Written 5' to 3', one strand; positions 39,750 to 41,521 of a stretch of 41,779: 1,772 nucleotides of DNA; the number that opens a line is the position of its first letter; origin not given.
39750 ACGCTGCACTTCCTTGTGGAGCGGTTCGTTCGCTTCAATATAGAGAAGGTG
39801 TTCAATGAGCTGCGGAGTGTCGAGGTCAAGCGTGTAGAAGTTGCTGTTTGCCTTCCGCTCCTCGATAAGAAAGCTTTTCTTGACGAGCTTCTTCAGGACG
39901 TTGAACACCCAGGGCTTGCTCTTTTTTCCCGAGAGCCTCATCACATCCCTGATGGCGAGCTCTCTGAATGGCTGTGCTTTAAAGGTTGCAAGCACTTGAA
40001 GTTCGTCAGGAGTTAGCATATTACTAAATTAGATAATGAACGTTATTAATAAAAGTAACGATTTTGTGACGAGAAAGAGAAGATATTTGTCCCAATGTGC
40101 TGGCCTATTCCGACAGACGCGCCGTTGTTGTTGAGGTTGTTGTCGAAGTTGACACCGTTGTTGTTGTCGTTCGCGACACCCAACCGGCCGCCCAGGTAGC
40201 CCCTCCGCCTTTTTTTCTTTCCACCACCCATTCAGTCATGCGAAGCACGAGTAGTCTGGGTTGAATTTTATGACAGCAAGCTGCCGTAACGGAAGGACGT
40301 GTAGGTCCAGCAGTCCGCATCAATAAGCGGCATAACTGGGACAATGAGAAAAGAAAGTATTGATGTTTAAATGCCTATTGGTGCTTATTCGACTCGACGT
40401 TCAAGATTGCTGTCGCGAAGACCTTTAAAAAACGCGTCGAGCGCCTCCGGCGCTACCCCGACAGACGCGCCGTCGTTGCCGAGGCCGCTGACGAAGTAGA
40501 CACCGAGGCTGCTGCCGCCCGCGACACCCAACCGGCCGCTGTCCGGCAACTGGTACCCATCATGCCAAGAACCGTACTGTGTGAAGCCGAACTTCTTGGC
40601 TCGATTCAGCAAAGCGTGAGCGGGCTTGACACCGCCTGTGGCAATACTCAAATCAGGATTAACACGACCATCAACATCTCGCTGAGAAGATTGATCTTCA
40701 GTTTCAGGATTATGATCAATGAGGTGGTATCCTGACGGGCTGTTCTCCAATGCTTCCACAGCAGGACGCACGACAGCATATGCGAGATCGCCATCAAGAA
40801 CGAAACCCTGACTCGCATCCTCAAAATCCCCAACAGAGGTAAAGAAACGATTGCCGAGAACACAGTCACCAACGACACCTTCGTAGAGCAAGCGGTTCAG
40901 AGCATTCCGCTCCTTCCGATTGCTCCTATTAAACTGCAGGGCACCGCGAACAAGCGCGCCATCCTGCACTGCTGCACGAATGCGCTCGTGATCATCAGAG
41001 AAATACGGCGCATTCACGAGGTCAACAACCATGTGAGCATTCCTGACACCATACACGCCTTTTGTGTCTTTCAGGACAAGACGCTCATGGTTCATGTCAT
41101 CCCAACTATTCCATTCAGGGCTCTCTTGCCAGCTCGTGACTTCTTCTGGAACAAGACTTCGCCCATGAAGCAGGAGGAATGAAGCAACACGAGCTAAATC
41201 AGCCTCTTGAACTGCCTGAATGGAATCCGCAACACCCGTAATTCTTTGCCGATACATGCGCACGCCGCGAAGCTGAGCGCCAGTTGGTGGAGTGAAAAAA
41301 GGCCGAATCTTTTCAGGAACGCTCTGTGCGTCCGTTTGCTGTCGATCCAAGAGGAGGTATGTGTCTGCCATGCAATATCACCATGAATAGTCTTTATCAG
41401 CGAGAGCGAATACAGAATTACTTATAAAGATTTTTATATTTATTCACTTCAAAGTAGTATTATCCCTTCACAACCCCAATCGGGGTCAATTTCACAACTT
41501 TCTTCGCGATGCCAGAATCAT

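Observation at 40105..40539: Adenine-specific repeat pair: DGR template/variable repeat signature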

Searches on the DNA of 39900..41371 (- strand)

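Call 25: search_rna_families(source=window, start=39900, end=40600, threshold=evalue, max_evalue=1, show_alignments=3)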
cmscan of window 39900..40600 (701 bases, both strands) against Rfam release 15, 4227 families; matches with E-value up to 1: 1.
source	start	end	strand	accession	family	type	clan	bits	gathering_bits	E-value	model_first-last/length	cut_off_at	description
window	40191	40339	-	RF03019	RT-16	Gene; sRNA;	-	56.9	50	4.9e-08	1-158/158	no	RT-16 RNA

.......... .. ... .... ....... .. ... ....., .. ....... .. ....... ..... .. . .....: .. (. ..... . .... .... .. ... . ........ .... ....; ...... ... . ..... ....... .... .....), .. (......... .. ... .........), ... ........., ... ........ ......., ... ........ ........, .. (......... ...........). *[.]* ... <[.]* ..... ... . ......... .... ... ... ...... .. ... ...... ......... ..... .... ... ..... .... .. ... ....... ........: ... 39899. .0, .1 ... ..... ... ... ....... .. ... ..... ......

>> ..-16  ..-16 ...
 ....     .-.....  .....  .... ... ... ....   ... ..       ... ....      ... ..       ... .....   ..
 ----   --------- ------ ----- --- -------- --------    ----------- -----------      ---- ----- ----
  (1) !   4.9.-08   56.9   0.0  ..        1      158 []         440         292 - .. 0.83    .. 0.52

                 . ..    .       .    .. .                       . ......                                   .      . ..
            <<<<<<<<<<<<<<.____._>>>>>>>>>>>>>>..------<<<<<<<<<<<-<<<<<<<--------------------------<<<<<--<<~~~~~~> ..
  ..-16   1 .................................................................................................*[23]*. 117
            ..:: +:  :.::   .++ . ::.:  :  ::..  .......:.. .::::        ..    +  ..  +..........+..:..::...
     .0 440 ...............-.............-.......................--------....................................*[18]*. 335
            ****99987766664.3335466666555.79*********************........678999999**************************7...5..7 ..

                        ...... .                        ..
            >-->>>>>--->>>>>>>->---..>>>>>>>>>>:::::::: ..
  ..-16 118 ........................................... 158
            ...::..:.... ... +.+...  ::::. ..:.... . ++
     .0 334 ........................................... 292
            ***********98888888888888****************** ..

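Call 31: search_rna_families(sources=[L001, L003, L004, L005, L006, L007, L008, L009, L010, L011, L012, L013], threshold=gathering)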
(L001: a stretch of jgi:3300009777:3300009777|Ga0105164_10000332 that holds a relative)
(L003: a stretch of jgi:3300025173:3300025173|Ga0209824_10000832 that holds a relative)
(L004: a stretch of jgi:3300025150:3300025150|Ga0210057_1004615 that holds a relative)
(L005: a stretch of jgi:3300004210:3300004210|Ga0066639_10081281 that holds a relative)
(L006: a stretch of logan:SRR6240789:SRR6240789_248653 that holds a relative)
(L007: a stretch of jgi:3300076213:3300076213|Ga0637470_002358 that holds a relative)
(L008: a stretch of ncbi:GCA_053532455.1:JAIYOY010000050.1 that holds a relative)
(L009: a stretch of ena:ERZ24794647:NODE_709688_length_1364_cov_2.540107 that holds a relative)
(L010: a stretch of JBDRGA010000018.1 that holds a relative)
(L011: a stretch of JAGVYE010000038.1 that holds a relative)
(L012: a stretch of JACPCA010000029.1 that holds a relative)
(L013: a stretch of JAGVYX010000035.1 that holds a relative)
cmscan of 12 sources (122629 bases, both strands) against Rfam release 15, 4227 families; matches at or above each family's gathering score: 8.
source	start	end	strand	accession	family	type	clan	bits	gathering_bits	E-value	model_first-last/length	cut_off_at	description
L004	14716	14789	-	RF00005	tRNA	Gene; tRNA;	CL00001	68.9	29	1.2e-12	1-71/71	no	tRNA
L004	5842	6009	+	RF03019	RT-16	Gene; sRNA;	-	63.5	50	3.6e-07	1-158/158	no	RT-16 RNA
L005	1307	1474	+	RF03019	RT-16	Gene; sRNA;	-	63.5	50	3.6e-07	1-158/158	no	RT-16 RNA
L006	1275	1442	+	RF03019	RT-16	Gene; sRNA;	-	63.5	50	3.6e-07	1-158/158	no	RT-16 RNA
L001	5283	5366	-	RF00005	tRNA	Gene; tRNA;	CL00001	62.1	29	8.7e-11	1-71/71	no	tRNA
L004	8064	8135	-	RF00005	tRNA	Gene; tRNA;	CL00001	56.6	29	2.9e-09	1-71/71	no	tRNA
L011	409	481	-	RF00005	tRNA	Gene; tRNA;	CL00001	51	29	9.9e-08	1-71/71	no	tRNA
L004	14795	14898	-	RF00005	tRNA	Gene; tRNA;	CL00001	47.8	29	7.6e-07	1-71/71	no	tRNA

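Call 42: search_rna_families(sources=[L036, L037, L038, L039, L040, L041, L042, L043, L045, L010], threshold=evalue, max_evalue=1)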
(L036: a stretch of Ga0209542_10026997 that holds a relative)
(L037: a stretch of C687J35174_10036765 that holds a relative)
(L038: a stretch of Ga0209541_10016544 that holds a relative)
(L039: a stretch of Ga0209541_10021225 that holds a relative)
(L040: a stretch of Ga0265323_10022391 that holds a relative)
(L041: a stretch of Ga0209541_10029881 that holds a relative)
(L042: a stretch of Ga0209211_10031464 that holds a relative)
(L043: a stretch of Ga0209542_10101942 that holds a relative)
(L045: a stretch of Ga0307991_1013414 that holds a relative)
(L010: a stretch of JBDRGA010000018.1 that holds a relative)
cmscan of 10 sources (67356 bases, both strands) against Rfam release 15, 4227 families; matches with E-value up to 1: 6.
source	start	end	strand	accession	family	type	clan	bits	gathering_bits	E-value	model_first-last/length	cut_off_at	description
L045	2150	2333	+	RF03019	RT-16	Gene; sRNA;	-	79.3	50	1.1e-10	1-158/158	no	RT-16 RNA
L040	626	767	+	RF03019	RT-16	Gene; sRNA;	-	72.7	50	2.5e-09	1-158/158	no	RT-16 RNA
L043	545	710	+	RF03019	RT-16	Gene; sRNA;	-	69.4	50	1.2e-08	1-158/158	no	RT-16 RNA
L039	712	808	+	RF00005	tRNA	Gene; tRNA;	CL00001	54.6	29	5.9e-09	1-71/71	no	tRNA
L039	5417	5580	+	RF03106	RT-11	Gene; sRNA;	-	48.1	143.5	5.5e-07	1-147/147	no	RT-11 RNA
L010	1226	1366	+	RF03019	RT-16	Gene; sRNA;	-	46.8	50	0.00055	1-158/158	no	RT-16 RNA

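Call 75: search_rna_families(sources=[L046, L048, L050, L052], threshold=evalue, max_evalue=0.1)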
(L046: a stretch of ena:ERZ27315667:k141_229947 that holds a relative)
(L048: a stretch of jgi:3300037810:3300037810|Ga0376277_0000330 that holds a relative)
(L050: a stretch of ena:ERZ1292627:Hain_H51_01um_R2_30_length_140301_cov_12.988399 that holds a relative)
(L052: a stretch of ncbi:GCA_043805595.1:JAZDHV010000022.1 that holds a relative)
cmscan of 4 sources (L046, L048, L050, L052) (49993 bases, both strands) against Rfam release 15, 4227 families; matches with E-value up to 0.1: 10.
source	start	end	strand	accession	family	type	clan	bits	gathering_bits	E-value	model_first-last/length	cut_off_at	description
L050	3015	6686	-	RF02540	LSU_rRNA_archaea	Gene; rRNA;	CL00112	2454.6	50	0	1-2987/2987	no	Archaeal large subunit ribosomal RNA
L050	7346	8952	-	RF01959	SSU_rRNA_archaea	Gene; rRNA;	CL00111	1409.3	50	0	1-1478/1478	no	Archaeal small subunit ribosomal RNA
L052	4408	4581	-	RF03019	RT-16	Gene; sRNA;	-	73.6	50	1.3e-09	1-158/158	no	RT-16 RNA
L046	9142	9214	-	RF00005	tRNA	Gene; tRNA;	CL00001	65.7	29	3.8e-12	1-71/71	no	tRNA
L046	10903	10973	-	RF00005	tRNA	Gene; tRNA;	CL00001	64.6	29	7.7e-12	1-71/71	no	tRNA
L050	961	1168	+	RF03019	RT-16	Gene; sRNA;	-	60.7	50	5.7e-07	1-158/158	no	RT-16 RNA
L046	4730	4992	-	RF03019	RT-16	Gene; sRNA;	-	53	50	2.1e-05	1-158/158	no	RT-16 RNA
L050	7009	7067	-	RF00005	tRNA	Gene; tRNA;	CL00001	31.6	29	0.0091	1-71/71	no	tRNA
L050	4095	4217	-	RF00028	Intron_gpI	Intron;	-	31.1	50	0.00036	1-253/253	no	Group I catalytic intron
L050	971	1139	+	RF03106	RT-11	Gene; sRNA;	-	28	143.5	0.05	1-147/147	no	RT-11 RNA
